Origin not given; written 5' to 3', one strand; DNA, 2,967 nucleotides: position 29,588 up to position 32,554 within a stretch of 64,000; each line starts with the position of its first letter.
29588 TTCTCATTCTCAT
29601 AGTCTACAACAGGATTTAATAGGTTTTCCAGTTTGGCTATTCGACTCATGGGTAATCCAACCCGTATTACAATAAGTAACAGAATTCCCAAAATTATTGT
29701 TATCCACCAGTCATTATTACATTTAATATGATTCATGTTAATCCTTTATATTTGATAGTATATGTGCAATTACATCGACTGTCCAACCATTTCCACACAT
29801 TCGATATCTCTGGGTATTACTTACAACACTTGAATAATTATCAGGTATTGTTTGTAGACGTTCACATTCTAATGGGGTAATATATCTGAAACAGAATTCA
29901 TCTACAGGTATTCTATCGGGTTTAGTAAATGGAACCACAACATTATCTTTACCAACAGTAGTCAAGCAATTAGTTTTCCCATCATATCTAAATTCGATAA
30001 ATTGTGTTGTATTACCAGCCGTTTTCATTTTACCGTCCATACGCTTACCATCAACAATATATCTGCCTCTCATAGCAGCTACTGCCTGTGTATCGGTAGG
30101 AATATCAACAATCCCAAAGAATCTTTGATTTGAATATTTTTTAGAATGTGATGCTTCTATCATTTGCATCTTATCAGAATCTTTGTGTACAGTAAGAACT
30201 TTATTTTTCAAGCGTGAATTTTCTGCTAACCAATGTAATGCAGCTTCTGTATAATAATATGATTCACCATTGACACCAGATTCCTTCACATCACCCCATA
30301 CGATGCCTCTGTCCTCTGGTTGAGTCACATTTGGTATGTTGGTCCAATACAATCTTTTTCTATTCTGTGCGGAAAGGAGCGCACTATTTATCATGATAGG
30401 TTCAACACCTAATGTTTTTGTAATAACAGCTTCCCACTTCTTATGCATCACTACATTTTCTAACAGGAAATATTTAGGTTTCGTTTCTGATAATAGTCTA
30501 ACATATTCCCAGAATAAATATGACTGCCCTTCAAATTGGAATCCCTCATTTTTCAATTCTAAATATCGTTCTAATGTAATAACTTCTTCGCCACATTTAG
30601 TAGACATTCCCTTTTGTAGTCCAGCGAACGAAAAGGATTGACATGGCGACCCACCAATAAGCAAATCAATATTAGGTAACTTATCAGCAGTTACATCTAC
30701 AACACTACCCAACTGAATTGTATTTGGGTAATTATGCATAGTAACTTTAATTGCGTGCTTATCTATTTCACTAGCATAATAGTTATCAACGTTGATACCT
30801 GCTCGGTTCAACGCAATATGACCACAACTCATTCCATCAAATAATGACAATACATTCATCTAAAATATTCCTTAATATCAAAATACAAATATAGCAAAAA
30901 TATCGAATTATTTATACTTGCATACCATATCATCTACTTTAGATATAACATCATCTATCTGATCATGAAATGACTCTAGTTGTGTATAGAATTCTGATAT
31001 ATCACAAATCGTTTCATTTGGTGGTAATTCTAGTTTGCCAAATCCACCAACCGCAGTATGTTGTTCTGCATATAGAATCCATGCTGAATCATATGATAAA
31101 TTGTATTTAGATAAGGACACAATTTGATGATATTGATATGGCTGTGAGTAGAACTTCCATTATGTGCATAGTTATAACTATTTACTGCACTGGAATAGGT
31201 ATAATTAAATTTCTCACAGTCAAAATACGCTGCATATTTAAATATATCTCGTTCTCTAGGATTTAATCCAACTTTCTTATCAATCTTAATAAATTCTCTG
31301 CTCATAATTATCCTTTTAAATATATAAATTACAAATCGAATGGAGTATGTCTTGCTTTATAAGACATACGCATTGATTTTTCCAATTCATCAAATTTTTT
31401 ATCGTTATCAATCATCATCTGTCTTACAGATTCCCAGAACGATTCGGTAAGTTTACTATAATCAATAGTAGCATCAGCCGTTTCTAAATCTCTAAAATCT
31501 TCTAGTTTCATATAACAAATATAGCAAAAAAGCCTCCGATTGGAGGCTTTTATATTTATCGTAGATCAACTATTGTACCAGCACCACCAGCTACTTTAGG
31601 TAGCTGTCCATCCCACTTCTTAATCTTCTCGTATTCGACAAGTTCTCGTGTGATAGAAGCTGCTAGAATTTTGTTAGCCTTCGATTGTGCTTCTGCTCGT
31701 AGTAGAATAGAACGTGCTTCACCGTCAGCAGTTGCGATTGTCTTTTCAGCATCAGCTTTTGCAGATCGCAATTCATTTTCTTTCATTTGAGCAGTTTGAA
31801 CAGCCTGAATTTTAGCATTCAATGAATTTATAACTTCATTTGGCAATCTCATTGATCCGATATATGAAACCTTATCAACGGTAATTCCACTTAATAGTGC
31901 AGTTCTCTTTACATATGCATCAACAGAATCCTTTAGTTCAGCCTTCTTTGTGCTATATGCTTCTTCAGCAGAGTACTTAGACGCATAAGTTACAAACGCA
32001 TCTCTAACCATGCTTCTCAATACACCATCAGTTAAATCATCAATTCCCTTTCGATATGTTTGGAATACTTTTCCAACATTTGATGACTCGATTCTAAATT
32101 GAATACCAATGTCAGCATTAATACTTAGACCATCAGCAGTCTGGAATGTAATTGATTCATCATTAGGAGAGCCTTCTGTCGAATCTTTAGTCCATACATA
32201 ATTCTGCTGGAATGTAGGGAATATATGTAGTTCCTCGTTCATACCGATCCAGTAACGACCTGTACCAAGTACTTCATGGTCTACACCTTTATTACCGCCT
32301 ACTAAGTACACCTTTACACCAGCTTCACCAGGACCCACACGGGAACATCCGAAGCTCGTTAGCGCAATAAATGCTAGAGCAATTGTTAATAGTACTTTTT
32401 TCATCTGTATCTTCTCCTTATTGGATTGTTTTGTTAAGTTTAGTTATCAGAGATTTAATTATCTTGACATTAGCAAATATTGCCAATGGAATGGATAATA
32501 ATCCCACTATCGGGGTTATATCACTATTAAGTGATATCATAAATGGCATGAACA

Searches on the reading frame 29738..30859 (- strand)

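Call 11: search_protein_families(library=pfam, proteins=[window:29738-30859:-])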
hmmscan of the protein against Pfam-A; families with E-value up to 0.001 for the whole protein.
window:29738-30859:- (373 aa): 1 family
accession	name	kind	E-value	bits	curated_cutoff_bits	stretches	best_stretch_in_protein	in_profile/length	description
PF00145.23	DNA_methylase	-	1.4e-42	146.7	22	1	1-372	1-323/324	C-5 cytosine-specific DNA methylase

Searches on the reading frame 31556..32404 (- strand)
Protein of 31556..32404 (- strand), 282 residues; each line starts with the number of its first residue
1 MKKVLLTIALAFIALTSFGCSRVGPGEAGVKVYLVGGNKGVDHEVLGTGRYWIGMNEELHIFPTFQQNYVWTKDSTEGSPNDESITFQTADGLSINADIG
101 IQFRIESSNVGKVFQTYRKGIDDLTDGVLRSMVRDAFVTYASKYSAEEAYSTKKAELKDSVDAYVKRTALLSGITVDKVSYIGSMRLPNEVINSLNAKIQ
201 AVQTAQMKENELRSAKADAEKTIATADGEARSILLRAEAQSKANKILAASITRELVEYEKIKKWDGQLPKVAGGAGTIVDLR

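Call 45: search_protein_families(library=phrogs, proteins=[window:31556-32404:-], max_evalue=0.00001)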
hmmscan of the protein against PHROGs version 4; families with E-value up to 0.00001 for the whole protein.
window:31556-32404:- (282 aa): 2 families
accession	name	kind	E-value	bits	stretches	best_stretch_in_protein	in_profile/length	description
phrog_200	-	other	1.2e-72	246.1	1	1-278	81-356/379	lipoprotein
phrog_21428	-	unknown function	1.4e-14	54.8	1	1-60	2-60/63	-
